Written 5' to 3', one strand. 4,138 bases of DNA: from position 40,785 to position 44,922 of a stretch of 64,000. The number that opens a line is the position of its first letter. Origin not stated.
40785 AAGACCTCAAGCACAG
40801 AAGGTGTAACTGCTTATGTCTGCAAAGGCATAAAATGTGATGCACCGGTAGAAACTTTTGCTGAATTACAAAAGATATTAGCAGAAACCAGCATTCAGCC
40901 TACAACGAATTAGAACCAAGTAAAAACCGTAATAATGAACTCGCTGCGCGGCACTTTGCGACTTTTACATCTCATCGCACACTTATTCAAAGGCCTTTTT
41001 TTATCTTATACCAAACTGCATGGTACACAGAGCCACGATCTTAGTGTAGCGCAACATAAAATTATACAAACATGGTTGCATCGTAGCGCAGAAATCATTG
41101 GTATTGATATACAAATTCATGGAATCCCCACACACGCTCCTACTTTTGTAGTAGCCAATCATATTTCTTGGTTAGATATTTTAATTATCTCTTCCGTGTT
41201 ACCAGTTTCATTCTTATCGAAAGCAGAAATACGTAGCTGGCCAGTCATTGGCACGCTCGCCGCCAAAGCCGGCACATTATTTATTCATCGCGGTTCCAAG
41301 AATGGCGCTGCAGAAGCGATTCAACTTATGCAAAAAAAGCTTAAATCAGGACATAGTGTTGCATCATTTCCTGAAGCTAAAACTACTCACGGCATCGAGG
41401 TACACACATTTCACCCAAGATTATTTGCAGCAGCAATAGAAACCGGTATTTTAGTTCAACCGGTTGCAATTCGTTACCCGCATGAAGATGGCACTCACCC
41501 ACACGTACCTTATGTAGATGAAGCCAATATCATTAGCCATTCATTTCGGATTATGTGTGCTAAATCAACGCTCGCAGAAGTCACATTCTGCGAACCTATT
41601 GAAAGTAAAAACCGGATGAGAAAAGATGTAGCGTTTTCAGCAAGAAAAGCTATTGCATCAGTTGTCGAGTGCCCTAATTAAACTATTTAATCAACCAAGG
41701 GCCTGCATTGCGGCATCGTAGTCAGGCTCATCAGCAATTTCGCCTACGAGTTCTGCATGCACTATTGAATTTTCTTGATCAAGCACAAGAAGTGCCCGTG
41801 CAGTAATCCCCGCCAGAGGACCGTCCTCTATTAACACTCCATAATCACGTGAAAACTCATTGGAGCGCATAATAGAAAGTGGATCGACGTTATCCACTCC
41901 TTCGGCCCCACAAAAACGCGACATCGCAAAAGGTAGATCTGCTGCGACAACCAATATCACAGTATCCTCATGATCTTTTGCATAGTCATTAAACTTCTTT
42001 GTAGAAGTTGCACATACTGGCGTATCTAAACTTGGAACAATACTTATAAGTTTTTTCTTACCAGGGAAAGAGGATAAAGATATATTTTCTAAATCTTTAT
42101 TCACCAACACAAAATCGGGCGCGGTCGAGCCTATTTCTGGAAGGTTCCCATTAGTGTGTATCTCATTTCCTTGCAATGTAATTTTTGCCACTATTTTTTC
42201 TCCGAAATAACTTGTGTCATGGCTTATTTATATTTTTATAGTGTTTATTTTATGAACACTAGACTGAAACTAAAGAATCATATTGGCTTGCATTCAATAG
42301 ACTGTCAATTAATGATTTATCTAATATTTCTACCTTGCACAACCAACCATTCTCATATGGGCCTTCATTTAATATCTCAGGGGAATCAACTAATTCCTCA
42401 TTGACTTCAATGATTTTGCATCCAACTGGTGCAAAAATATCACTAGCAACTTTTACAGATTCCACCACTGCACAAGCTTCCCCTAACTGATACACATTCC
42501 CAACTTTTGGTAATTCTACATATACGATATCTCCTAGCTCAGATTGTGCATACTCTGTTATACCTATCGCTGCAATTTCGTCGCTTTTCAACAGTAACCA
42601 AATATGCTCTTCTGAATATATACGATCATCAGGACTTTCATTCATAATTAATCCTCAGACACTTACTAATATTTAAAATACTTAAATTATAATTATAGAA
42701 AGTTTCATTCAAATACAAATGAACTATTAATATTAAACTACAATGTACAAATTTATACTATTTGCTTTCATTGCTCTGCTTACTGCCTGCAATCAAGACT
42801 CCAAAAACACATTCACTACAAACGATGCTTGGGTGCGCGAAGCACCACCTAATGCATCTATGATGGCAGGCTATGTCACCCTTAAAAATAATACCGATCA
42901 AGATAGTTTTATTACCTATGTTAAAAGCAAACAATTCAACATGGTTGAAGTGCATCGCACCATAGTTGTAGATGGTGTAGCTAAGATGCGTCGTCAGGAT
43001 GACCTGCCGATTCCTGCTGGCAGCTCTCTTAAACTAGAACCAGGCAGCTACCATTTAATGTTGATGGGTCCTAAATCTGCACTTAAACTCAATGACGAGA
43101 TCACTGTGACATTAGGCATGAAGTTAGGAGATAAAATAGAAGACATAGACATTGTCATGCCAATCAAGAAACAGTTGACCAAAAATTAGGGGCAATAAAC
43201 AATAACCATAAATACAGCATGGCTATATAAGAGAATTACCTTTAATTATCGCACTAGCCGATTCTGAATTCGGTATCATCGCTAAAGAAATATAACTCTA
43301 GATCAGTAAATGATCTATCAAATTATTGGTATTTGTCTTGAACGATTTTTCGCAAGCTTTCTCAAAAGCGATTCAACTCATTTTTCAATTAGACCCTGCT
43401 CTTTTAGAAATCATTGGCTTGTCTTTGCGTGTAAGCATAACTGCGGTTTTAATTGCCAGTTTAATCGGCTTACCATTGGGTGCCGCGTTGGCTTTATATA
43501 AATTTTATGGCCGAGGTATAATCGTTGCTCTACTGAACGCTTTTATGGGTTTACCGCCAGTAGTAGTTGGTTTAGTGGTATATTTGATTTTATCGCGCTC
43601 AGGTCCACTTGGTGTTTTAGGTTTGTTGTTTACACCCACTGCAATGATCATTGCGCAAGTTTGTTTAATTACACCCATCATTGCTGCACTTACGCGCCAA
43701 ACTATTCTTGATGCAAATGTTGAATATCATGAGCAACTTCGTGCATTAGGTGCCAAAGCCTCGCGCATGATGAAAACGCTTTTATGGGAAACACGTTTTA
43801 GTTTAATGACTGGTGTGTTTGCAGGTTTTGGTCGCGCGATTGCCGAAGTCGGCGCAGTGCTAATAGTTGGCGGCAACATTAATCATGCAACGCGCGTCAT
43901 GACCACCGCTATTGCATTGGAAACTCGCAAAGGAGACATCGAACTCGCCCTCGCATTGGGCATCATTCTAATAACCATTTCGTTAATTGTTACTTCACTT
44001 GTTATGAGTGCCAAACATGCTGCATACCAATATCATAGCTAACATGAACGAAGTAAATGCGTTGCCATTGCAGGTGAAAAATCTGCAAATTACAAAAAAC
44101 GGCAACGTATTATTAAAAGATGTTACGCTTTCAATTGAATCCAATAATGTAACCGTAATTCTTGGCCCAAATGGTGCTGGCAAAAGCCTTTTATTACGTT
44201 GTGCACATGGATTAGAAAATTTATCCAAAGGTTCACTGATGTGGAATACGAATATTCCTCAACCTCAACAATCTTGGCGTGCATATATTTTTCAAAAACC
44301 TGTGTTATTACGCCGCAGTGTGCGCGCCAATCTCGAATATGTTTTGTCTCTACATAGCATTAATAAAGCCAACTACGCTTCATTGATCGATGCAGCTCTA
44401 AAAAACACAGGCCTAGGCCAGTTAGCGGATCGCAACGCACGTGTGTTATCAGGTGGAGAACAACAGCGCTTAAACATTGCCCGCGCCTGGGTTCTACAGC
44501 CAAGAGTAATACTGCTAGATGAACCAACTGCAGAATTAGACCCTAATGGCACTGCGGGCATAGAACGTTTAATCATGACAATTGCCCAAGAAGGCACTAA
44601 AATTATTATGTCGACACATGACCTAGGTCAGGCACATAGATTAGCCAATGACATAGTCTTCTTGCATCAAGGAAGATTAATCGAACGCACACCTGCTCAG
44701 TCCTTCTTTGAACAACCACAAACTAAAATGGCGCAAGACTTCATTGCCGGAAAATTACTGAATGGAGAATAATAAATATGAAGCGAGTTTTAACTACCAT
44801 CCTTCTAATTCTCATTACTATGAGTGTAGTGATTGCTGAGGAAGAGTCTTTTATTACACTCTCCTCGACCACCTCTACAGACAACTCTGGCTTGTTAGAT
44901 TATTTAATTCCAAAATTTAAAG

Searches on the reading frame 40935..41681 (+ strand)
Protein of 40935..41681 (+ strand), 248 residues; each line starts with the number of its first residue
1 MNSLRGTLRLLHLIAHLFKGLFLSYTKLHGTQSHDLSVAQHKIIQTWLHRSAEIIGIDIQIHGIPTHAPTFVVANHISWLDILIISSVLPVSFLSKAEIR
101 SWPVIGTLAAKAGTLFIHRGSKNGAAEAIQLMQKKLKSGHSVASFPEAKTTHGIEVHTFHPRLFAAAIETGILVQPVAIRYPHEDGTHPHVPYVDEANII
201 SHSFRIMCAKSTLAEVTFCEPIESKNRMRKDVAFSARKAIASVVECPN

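Call 59: search_protein_families(library=pfam, proteins=[window:40935-41681:+], max_evalue=0.001)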
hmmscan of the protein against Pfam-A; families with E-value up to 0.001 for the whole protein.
window:40935-41681:+ (248 aa): 1 family
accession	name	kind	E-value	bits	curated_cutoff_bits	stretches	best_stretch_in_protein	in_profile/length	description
PF01553.26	Acyltransferase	-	2.3e-23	82.9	23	1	60-179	3-131/132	Acyltransferase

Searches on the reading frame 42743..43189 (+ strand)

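Call 59: search_protein_families(library=pfam, proteins=[window:42743-43189:+], max_evalue=0.001)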
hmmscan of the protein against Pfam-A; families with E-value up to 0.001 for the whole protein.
window:42743-43189:+ (148 aa): 1 family
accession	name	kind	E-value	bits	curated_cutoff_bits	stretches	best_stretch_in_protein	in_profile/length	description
PF04314.18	PCuAC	-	3.5e-33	114.2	29.4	1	27-132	2-107/109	Copper chaperone PCu(A)C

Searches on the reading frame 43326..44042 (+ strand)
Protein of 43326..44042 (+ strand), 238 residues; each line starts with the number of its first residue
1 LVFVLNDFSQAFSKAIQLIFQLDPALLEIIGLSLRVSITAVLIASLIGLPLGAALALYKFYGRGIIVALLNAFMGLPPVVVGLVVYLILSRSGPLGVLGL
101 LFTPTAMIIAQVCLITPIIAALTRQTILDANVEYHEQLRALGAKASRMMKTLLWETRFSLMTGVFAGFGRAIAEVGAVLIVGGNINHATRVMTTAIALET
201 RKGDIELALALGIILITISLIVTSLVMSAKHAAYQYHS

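Call 59: search_protein_families(library=pfam, proteins=[window:43326-44042:+], max_evalue=0.001)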
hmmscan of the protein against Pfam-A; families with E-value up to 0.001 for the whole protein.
window:43326-44042:+ (238 aa): 1 family
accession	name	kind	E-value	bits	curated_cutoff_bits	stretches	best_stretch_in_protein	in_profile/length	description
PF00528.27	BPD_transp_1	-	2.3e-12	47.5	26.4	1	48-225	1-174/184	Binding-protein-dependent transport system inner membrane component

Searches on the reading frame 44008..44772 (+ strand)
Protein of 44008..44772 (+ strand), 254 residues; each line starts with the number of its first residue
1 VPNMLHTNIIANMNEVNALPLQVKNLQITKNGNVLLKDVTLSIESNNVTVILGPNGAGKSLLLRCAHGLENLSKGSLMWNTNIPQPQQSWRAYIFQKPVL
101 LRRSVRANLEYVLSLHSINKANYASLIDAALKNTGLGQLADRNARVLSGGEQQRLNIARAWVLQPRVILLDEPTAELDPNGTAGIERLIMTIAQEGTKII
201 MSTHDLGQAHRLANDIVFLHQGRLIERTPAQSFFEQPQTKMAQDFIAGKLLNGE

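Call 59: search_protein_families(library=pfam, proteins=[window:44008-44772:+], max_evalue=0.001)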
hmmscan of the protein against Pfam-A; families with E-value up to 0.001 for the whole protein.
window:44008-44772:+ (254 aa): 6 families
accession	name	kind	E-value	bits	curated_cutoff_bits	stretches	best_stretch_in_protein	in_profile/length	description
PF00005.33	ABC_tran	-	7.8e-28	98.2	25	1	36-175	1-137/137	ABC transporter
PF13304.12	AAA_21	-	5e-11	43.6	27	1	142-206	233-300/304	AAA domain, putative AbiEii toxin, Type IV TA system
PF02463.25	SMC_N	-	1.7e-05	24.8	40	0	36-63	15-41/220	RecF/RecN/SMC N terminal domain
PF13476.12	AAA_23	-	4.2e-05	24.7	27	1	25-65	6-38/201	AAA domain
PF13514.12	AAA_27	-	0.00064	19.8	22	0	22-66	2-46/206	AAA domain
PF13175.12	AAA_15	-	0.00079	19.6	32.1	0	36-64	14-41/374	AAA ATPase domain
